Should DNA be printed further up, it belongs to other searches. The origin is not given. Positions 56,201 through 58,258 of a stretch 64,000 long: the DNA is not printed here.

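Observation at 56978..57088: Palindromic repeat module inserted in frame inside cas1, flanked by a 36-nt direct duplication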

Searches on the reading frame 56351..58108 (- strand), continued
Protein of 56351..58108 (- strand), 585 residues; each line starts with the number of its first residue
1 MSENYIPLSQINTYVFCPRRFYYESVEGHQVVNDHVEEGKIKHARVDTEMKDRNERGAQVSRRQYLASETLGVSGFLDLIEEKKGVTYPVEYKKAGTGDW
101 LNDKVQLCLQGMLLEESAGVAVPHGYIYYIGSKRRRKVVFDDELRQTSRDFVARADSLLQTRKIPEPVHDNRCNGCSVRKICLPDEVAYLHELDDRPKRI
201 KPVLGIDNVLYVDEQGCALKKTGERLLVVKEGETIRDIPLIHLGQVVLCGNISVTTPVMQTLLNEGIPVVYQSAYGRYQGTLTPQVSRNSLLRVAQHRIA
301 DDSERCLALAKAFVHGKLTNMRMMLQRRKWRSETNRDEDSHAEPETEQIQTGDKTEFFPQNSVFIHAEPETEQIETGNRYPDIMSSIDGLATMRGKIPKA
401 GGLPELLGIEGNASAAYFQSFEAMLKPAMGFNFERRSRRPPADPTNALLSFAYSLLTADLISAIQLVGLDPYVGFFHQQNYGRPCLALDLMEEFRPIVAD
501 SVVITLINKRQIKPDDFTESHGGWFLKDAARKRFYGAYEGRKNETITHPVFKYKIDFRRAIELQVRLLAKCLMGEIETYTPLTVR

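Call 79: find_encoding_contigs(protein=P0122, flank=8000, max_places=3)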
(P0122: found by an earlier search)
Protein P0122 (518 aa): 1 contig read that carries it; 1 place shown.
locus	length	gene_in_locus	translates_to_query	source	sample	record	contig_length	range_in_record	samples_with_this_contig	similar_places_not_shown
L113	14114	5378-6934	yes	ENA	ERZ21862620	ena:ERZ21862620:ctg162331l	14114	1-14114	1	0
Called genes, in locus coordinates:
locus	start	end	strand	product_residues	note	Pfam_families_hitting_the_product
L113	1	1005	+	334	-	?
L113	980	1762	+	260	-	-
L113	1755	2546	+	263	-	-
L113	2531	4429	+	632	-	PF00270:DEAD, PF04851:ResIII, PF00271:Helicase_C, PF22590:Cas3-like_C_2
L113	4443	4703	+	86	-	PF19308:CRISPR_Cas6_N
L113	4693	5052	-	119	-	-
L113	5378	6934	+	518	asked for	PF01930:Cas_Cas4, PF12705:PDDEXK_1 (weak), PF01867:Cas_Cas1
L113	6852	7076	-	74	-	-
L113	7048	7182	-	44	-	-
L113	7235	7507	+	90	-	PF09827:CRISPR_Cas2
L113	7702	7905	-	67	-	-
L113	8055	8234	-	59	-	-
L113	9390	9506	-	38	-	-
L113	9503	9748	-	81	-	-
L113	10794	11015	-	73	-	-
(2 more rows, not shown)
